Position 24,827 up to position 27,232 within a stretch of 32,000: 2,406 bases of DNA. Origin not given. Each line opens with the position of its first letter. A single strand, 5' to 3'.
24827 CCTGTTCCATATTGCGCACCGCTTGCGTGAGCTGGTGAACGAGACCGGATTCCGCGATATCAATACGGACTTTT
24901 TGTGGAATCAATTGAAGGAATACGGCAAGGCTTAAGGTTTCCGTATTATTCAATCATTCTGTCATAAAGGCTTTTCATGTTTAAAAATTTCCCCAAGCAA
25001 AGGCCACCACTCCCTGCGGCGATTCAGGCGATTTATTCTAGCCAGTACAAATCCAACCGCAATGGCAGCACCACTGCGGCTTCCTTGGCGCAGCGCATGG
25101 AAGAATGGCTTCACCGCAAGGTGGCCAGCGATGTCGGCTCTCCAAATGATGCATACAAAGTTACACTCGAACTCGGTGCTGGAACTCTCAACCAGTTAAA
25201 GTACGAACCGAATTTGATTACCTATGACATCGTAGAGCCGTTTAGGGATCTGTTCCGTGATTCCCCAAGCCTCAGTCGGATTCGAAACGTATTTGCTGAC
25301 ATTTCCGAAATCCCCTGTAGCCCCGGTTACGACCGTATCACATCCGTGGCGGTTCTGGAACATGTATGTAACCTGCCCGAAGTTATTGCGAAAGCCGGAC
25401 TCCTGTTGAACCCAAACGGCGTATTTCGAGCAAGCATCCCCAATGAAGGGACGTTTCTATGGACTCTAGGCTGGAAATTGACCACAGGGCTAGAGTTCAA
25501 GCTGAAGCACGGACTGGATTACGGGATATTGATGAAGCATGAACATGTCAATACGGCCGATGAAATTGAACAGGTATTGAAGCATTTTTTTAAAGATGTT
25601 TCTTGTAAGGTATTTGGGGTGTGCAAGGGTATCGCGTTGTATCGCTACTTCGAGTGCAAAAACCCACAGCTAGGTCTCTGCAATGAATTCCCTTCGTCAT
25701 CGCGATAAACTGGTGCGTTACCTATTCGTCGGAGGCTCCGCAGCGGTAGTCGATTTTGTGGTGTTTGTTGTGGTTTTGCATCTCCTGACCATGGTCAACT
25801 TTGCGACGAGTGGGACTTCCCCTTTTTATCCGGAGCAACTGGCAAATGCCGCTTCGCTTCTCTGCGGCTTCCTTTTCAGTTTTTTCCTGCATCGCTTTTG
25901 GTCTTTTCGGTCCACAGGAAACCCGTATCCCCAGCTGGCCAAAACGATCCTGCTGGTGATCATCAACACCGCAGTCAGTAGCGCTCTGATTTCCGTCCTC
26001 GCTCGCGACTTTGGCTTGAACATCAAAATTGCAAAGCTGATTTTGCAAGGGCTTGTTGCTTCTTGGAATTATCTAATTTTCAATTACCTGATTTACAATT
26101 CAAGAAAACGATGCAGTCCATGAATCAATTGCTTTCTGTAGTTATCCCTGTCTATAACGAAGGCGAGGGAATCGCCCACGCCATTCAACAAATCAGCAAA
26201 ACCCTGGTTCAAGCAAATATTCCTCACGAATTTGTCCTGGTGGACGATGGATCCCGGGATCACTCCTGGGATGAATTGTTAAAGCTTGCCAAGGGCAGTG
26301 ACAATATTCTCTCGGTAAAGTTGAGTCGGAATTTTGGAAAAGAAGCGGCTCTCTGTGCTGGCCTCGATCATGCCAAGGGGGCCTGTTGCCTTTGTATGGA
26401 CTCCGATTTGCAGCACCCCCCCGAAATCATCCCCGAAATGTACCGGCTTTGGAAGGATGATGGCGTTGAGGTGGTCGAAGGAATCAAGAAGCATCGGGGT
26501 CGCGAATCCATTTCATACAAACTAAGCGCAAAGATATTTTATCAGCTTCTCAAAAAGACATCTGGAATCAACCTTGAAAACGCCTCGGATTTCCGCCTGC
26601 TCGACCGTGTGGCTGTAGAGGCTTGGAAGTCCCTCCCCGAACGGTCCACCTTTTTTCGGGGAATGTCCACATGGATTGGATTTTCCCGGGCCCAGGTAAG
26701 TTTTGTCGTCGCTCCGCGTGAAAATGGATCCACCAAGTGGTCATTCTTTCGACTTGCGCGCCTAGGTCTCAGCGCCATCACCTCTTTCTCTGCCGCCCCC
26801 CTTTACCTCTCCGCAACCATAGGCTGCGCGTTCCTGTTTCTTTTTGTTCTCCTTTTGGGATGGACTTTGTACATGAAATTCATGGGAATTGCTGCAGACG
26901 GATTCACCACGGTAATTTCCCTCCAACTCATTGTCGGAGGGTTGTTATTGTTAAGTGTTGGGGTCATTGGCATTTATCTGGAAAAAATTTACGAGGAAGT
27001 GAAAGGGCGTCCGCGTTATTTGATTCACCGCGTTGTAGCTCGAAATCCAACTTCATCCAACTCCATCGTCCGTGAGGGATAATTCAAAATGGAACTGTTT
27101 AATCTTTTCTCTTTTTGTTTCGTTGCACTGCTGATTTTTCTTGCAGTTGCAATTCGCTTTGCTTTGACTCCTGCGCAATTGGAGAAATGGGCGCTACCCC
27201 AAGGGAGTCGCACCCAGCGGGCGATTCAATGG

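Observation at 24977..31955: Two converging polyprenyl-phosphate-sugar glycosylation modules of unknown target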

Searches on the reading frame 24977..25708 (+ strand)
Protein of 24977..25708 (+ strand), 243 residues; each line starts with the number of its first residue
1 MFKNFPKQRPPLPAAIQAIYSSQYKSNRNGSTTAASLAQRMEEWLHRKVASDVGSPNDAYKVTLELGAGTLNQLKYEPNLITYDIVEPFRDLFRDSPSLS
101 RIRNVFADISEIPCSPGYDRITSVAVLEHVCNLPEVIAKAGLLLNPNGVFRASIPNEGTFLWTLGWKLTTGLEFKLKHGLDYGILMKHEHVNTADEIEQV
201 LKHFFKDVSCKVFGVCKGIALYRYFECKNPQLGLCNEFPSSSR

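Call 5: search_protein_families(library=pfam, proteins=[window:24977-25708:+], max_evalue=0.01)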
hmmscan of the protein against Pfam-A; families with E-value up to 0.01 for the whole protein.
window:24977-25708:+ (243 aa): 3 families
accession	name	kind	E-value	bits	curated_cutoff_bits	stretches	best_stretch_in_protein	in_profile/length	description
PF13489.12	Methyltransf_23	-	7.2e-06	26.3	27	1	57-172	20-124/164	Methyltransferase domain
PF08242.18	Methyltransf_12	-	0.001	20.2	30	1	64-150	1-98/98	Methyltransferase domain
PF08241.18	Methyltransf_11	-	0.0029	18.7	21.2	1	64-150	1-93/95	Methyltransferase domain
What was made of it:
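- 24977..25708 (+): Probable class-I SAM-dependent methyltransferase (243 aa), first gene of the cassette. Methyltransf_23 at 7e-6, 26.3 bits, just under the cutoff of 27 (call 5).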

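Call 6: search_protein_families(library=ncbifam, proteins=[window:24977-25708:+], max_evalue=0.01)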
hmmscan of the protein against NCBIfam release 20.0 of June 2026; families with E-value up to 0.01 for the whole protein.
window:24977-25708:+ (243 aa): 2 families
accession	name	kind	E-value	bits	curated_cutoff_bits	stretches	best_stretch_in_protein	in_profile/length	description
TIGR02072.1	BioC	equivalog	5e-05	23.2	184.95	1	53-160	31-140/244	malonyl-ACP O-methyltransferase BioC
TIGR01983.1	UbiG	equivalog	0.0012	18.2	102.95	1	101-153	98-152/228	bifunctional 2-polyprenyl-6-hydroxyphenol methylase/3-demethylubiquinol 3-O-methyltransferase UbiG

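Call 64: find_homologous_proteins(query=window:24977-25708:+)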
Query window:24977-25708:+ (243 aa): 1440 proteins with E <= 0.001 among 1763 candidates; the best 120 are listed.
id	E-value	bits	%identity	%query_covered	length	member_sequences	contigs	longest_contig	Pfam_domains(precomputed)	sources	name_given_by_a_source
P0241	2.4e-163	559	100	100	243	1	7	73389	PF13489.13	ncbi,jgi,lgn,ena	jgi:SAM-dependent methyltransferase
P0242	1.0e-119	416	77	98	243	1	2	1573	-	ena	-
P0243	3.7e-116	405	73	99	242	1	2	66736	PF13489.13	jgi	jgi:hypothetical protein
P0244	4.1e-114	398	71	98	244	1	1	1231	-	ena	-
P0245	7.9e-114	397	71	98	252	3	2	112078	-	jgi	jgi:hypothetical protein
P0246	1.0e-113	397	71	98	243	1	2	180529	PF13489.13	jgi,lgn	jgi:hypothetical protein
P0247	1.9e-113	396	72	98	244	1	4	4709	-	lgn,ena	-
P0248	6.3e-113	394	71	98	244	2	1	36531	-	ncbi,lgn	-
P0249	1.4e-112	393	69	100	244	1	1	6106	-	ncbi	-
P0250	2.9e-112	392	71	98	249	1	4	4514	-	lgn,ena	-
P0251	3.8e-112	392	70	98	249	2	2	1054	-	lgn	-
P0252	3.8e-112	392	70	98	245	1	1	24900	-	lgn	-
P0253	4.5e-112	391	72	97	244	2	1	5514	-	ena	-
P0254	5.2e-112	391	71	98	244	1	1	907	PF13489.13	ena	-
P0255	5.6e-112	391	69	98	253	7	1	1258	-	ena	-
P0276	8.3e-109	381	69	99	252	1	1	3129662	-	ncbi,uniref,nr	ncbi:class I SAM-dependent methyltransferase [Thiolapillus brandeum]|uniref:Class I SAM-dependent me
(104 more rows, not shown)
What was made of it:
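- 24977..25708 (+): Homologues are 65-77% identical across phyla (call 64).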

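Call 65: find_encoding_contigs(protein=P0276, flank=8000, max_places=2)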
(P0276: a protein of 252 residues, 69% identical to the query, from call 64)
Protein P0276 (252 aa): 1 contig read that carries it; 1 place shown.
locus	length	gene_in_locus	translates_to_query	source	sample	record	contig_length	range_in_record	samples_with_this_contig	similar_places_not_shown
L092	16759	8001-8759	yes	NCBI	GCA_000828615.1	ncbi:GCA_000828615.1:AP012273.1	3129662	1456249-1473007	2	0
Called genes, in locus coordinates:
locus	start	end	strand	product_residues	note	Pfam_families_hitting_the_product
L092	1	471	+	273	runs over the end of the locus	PF01061:ABC2_membrane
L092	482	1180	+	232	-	PF00005:ABC_tran, PF13304:AAA_21 (faint)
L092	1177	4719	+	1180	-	PF13469:Sulfotransfer_3 (weak), PF00534:Glycos_transf_1 (weak), PF13692:Glyco_trans_1_4, PF13524:Glyco_trans_1_2, PF00535:Glycos_transf_2, PF10111:Glyco_tranf_2_2, PF13506:Glyco_transf_21 (weak), PF13641:Glyco_tranf_2_3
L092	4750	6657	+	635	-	-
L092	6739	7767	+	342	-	-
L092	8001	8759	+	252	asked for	-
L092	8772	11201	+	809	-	-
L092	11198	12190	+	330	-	PF00535:Glycos_transf_2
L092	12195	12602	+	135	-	PF04138:GtrA_DPMS_TM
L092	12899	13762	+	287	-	PF11964:SpoIIAA-like, PF00582:Usp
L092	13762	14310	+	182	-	PF04191:PEMT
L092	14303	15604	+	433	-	PF00324:AA_permease, PF03845:Spore_permease (weak), PF13520:AA_permease_2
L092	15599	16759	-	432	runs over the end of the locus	PF00324:AA_permease, PF03845:Spore_permease, PF13520:AA_permease_2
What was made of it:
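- In Thiolapillus brandeum the MT, an 809-aa membrane protein, GT2 and GtrA sit directly after Wzm/Wzt-type ABC transporter genes and a large multi-domain glycosyltransferase (call 65).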

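Call 66: find_encoding_contigs(protein=P0241, flank=3000, max_places=7)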
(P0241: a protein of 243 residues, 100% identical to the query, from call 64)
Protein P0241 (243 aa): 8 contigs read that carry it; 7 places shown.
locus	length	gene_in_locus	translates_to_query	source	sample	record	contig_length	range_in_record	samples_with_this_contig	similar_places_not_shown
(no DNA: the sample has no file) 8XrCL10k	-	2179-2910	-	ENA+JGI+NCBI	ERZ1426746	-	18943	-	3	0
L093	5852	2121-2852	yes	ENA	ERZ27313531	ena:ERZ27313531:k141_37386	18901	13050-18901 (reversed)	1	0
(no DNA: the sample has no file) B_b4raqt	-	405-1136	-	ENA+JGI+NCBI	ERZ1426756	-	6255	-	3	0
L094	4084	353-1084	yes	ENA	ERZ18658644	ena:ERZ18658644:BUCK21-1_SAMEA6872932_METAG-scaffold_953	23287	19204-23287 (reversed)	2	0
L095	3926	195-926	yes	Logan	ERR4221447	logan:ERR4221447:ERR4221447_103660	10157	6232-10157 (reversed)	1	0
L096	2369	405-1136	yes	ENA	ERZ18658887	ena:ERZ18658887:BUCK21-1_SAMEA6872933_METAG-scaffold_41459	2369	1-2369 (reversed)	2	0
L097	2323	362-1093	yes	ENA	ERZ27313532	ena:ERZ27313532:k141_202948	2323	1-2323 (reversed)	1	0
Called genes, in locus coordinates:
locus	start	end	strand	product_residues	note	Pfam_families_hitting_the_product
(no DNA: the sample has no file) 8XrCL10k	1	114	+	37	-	?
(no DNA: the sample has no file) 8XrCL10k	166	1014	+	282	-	PF03641:Lysine_decarbox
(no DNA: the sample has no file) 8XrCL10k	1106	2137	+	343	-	PF07714:PK_Tyr_Ser-Thr, PF00069:Pkinase, PF03109:ABC1 (weak)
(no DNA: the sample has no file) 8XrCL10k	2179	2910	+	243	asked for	PF13489:Methyltransf_23 (weak)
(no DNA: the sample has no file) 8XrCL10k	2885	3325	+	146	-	PF04138:GtrA_DPMS_TM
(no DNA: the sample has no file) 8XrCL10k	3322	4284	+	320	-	PF00535:Glycos_transf_2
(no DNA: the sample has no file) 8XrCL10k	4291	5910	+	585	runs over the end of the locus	-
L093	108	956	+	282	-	PF03641:Lysine_decarbox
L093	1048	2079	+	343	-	PF07714:PK_Tyr_Ser-Thr, PF00069:Pkinase, PF03109:ABC1 (weak)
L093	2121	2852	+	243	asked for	PF13489:Methyltransf_23 (weak)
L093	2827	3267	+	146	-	PF04138:GtrA_DPMS_TM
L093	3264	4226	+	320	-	PF00535:Glycos_transf_2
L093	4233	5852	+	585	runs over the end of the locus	-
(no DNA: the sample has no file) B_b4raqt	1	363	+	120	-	?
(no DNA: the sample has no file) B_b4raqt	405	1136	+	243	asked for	PF13489:Methyltransf_23 (weak)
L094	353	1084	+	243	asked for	PF13489:Methyltransf_23 (weak)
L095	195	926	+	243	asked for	PF13489:Methyltransf_23 (weak)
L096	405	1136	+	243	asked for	PF13489:Methyltransf_23 (weak)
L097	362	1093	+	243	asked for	PF13489:Methyltransf_23 (weak)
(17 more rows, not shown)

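Call 67: find_related_loci(query=window:24977-25708:+, collection=metagenome_contigs, flank=10000)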
Query window:24977-25708:+ (243 aa) in metagenome_contigs; peptide patterns used: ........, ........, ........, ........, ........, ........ (x = any residue, [..] = any of these).
121 stretches matched a pattern; 92 encode a relative of the query (tblastn E <= 1e-3); the best 80 are kept; 80 distinct loci.
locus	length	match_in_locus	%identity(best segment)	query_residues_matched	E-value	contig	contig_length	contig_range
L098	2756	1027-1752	68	1-242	2e-123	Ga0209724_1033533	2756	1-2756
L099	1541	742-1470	70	1-243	4e-128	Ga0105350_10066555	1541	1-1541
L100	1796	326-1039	68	1-238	8e-124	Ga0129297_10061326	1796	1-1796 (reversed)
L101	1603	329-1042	68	1-238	4e-124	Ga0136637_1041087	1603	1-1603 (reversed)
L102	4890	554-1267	69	1-238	5e-116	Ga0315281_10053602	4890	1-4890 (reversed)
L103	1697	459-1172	66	1-238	3e-123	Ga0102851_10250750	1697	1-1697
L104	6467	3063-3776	67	1-238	7e-114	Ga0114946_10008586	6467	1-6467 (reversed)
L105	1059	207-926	68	1-240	1e-124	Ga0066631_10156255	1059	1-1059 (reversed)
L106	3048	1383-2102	68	1-238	6e-117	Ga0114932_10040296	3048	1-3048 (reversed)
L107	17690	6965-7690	66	1-242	2e-113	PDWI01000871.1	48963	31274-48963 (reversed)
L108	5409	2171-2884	66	1-238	9e-113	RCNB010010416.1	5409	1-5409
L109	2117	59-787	65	1-243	3e-118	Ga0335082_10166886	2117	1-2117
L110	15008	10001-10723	66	1-238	1e-111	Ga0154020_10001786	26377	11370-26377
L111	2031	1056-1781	64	1-242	1e-117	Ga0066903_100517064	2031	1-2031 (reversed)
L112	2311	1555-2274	64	1-240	7e-116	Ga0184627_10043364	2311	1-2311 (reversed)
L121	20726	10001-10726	60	1-243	1e-104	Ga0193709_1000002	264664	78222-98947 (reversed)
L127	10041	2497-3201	60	1-238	6e-96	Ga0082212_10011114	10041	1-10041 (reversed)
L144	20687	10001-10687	60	1-230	6e-89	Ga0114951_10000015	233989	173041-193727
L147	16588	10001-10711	54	1-238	6e-88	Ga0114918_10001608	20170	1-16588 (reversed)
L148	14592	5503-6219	54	1-241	6e-87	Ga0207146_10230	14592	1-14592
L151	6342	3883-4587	56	1-238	5e-86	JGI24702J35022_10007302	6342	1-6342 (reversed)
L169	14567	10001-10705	60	1-238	3e-97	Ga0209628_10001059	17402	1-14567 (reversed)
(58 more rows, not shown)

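Call 70: search_protein_families(library=pfam, proteins=[L147:7755-9956:+, L169:8000-9943:+, L127:539-2485:+, L151:1900-3849:+, L144:8063-9973:+, L148:4145-5485:+, L121:10713-12260:+, L107:3170-5302:+, L110:8149-9870:-, L092:8772-11201:+], max_evalue=0.01)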
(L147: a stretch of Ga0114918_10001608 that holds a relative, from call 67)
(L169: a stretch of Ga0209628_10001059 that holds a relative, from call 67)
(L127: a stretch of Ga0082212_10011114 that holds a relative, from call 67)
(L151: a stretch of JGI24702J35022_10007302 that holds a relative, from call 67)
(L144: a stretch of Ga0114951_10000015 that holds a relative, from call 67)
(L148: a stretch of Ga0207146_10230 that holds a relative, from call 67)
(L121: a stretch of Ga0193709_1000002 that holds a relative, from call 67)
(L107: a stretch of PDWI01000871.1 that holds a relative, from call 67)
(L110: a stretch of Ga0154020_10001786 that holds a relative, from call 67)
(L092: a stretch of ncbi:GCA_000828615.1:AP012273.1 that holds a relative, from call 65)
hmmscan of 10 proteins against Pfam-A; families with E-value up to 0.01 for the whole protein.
L147:7755-9956:+ (733 aa): 1 family
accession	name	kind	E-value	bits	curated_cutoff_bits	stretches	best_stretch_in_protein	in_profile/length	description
PF09586.16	YfhO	-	6.2e-05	22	28.5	1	691-732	786-827/835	Bacterial membrane protein YfhO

L169:8000-9943:+ (647 aa): 1 family
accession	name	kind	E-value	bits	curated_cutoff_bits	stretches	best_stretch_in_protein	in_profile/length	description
PF14264.12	Glucos_trans_II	-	6.2e-09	35.9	30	1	147-362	100-294/317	Glucosyl transferase GtrII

L127:539-2485:+ (648 aa): 1 family
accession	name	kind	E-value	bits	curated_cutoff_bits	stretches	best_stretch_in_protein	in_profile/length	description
PF14264.12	Glucos_trans_II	-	0.0049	16.5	30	1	145-362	100-296/317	Glucosyl transferase GtrII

L151:1900-3849:+ (649 aa): 1 family
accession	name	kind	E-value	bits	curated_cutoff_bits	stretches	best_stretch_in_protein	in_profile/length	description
PF14264.12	Glucos_trans_II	-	0.0011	18.7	30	1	146-364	100-304/317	Glucosyl transferase GtrII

L144:8063-9973:+ (636 aa): 0 families

L148:4145-5485:+ (446 aa): 0 families

L121:10713-12260:+ (515 aa): 0 families

L107:3170-5302:+ (710 aa): 2 families
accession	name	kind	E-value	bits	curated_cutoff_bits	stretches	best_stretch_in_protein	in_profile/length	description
PF24677.1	DUF7657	-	1.7e-76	258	26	1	77-465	1-397/401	Domain of unknown function (DUF7657)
PF24672.1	DUF7654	-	7.8e-26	90.9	27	1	566-709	3-141/145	Domain of unknown function (DUF7654)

L110:8149-9870:- (573 aa): 0 families

L092:8772-11201:+ (809 aa): 0 families
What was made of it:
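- MT neighbours elsewhere include GtrII-type proteins (call 70).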

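Call 84: search_solved_structures(query=window:24977-25708:+, max_evalue=1)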
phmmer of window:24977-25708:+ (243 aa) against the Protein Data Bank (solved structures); distinct sequences matched with E-value up to 1: 1.
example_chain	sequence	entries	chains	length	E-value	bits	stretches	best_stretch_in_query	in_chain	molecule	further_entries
3eiw_A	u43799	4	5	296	0.53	12.9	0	133-177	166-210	HtsA protein | Ferrichrome ABC transporter lipoprotein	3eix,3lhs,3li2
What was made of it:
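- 24977..25708 (+): No PDB sequence relative (call 84).
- On WbdD-type kinase/methyltransferase chain terminator (considered for kinase + MT): The MT has no PDB relative (call 84).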

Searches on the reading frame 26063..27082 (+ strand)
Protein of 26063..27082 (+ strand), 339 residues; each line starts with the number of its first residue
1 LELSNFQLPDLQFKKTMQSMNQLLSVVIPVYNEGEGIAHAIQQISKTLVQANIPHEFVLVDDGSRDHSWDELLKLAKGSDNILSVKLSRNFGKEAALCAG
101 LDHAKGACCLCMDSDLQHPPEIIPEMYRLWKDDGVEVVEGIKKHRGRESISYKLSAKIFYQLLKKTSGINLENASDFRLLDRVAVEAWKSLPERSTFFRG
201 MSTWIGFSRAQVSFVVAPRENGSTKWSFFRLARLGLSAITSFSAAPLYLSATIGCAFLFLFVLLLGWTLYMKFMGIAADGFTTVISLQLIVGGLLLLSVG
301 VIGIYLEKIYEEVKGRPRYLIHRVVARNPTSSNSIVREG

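Call 5: search_protein_families(library=pfam, proteins=[window:26063-27082:+], max_evalue=0.01)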
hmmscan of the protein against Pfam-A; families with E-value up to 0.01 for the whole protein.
window:26063-27082:+ (339 aa): 4 families
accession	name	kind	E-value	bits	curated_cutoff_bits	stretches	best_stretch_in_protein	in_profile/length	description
PF00535.33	Glycos_transf_2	-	5.6e-27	95.2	23.3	1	25-172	1-151/168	Glycosyl transferase family 2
PF13641.12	Glyco_tranf_2_3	-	3e-05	24.6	27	1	24-147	3-128/230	Glycosyltransferase like family 2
PF10111.15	Glyco_tranf_2_2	-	0.0007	19.6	27.3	1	25-117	1-93/276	Glycosyltransferase like family 2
PF13506.12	Glyco_transf_21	-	0.0067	16.3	21.7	0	93-162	18-87/174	Glycosyl transferase family 21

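Call 6: search_protein_families(library=ncbifam, proteins=[window:26063-27082:+], max_evalue=0.01)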
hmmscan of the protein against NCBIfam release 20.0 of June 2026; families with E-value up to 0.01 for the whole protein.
window:26063-27082:+ (339 aa): 19 families
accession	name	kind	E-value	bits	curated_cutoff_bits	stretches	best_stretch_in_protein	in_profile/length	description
NF047588.1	GlcsyltransPgfSStrep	equivalog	4.3e-69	233.1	500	1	24-323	3-304/308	glycosyltransferase PgfS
NF007986.1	PRK10714.1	equivalog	1.5e-48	165.4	529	1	23-328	7-315/316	undecaprenyl-phosphate 4-deoxy-4-formamido-L-arabinose transferase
TIGR03937.1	PgaC_IcaA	equivalog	2.5e-16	59.7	422.3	1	15-150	38-171/407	poly-beta-1,6-N-acetyl-D-glucosamine synthase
NF041875.1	EPS_EpsD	equivalog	3e-12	46.6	370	1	24-138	1-112/325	exopolysaccharide biosynthesis glycosyltransferase EpsD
NF007482.0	PRK10073.1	equivalog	3.9e-10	39.2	423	1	17-137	1-117/334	glycosyltransferase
NF047683.1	TeichurnBiosyTuaG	equivalog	8.3e-10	38.7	400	1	17-121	1-102/252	teichuronic acid biosynthesis protein TuaG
NF010496.0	PRK13915.1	equivalog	1e-09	38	262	1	6-140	19-153/307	glucosyl-3-phosphoglycerate synthase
TIGR03965.1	mycofact_glyco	equivalog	1.8e-08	33.7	280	1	21-140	73-189/467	mycofactocin biosynthesis glycosyltransferase MftF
TIGR04283.1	glyco_like_mftF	equivalog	8e-08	32.1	182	1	24-132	1-99/221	TIGR04283 family arsenosugar biosynthesis glycosyltransferase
NF058614.1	PPMAGASynPpgS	equivalog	1.1e-07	31.6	370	1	26-148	4-119/226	polyprenyl-phospho-N-acetylgalactosaminyl synthase PpgS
TIGR03111.1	glyc2_xrt_Gpos1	hypoth_equivalog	3.4e-07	29.4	363.95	1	22-142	49-169/439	TIGR03111 family XrtG-associated glycosyltransferase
TIGR04242.1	nodulat_NodC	equivalog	2.4e-05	23.5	550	1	20-140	46-166/395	chitooligosaccharide synthase NodC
NF053739.1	GlytfEpsEBac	equivalog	0.00028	20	450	1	24-113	3-90/265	glycosyltransferase EpsE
TIGR04009.1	wcaE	equivalog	0.0014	17.9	369.2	1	23-115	2-93/248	colanic acid biosynthesis glycosyltransferase WcaE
TIGR04182.1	glyco_TIGR04182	equivalog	0.0021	17.5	325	0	25-126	3-93/293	S-layer glycoprotein N-glycosyltransferase AglJ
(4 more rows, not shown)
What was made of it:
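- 26120..27082 (+): GtrB/ArnC-type GT2 polyprenyl-phosphate glycosyltransferase (320 aa; the longest ORF starts at TTG 26063). NCBIfam PgfS 4e-69 and ArnC 1.5e-48, both below their equivalog cutoffs (calls 5, 6).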

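Call 56: search_solved_structures(query=window:26120-27082:+, max_evalue=0.00001)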
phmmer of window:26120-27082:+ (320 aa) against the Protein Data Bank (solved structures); distinct sequences matched with E-value up to 0.00001: 10.
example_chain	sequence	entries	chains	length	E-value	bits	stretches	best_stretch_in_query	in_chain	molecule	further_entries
5ekp_C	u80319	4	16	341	1.9e-64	221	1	5-303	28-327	Uncharacterized glycosyltransferase sll0501 | Glycosyltransferase sll0501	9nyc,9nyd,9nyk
9nye_A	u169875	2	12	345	2e-64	220.9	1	5-303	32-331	Glycosyltransferase sll0501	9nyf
5eke_A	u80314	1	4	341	2.6e-64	220.5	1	5-303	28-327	Uncharacterized glycosyltransferase sll0501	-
9bhc_C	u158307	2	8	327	8.2e-42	146.6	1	5-309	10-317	Undecaprenyl-phosphate 4-deoxy-4-formamido-L-arabinose transferase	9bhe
8vxh_A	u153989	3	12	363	1.2e-41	146.1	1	5-309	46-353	Undecaprenyl-phosphate 4-deoxy-4-formamido-L-arabinose transferase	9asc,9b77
9hwj_A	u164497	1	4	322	1.4e-40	142.5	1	5-308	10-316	Undecaprenyl-phosphate 4-deoxy-4-formamido-L-arabinose transferase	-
5mlz_A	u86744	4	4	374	4.9e-15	58.7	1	4-127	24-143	Dolichol monophosphate mannose synthase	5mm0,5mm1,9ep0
5hea_A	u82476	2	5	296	7.5e-07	31.8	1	3-136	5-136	Putative glycosyltransferase (GalT1)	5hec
8bz4_A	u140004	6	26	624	8.6e-07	31.6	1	5-123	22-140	Glycosyltransferase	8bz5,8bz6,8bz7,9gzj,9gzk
8bz8_A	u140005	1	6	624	8.7e-07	31.6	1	5-123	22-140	Glycosyltransferase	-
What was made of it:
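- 26120..27082 (+): PDB: GtrB sll0501 5ekp at 1.9e-64 over residues 5-303, ArnC at 8e-42, DPMS at 5e-15 (call 56).
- Closest known: ArnC-ArnE/F-ArnT lipid A aminoarabinose pathway. Same: The GT2 is 8e-42 to ArnC structures (call 56).
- Checked: Family assignments (calls 5, 6, 56):
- Full-length match to GtrB and ArnC structures (call 56).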
